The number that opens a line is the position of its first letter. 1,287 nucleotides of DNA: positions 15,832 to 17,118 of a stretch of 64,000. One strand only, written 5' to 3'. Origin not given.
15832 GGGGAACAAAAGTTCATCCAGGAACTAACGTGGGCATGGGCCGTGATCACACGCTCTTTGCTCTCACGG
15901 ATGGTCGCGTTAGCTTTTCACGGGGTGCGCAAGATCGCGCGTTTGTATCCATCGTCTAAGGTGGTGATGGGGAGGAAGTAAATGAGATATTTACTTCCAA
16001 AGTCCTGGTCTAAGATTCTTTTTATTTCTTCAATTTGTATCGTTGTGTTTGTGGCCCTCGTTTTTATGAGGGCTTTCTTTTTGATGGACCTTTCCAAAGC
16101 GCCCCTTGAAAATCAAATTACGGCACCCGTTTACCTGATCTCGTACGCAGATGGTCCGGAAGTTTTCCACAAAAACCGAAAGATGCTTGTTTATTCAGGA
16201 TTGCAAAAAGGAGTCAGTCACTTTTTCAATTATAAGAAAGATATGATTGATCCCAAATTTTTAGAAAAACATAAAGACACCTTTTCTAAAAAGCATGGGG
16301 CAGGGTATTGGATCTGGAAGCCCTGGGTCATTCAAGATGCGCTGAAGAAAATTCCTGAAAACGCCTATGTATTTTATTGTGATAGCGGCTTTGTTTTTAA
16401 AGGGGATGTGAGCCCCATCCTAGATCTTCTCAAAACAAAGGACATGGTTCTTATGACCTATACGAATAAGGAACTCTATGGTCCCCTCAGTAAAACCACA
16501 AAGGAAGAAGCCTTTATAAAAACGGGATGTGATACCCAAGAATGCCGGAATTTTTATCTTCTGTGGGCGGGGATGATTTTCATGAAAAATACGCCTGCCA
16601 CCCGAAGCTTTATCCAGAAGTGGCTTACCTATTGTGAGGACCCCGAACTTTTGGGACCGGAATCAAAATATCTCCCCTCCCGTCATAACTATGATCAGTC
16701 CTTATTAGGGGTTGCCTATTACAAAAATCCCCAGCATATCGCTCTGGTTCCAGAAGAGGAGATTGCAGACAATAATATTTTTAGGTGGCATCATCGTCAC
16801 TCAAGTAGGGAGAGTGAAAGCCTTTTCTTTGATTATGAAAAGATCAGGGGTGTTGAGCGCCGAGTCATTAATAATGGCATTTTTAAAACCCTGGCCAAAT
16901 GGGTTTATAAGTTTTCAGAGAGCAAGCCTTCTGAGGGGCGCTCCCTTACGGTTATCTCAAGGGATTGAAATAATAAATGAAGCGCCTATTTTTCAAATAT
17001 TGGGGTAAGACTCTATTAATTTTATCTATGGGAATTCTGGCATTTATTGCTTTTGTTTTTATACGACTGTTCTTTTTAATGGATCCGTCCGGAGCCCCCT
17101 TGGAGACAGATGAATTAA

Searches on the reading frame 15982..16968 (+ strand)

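Call 63: search_protein_families(library=pfam, max_evalue=0.01, proteins=[window:15982-16968:+])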
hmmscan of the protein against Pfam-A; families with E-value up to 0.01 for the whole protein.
window:15982-16968:+ (328 aa): 1 family
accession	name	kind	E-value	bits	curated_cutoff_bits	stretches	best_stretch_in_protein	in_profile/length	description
PF05637.18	Glyco_transf_34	-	0.00028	21.2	23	1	98-259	48-205/238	galactosyl transferase GMA12/MNN10 family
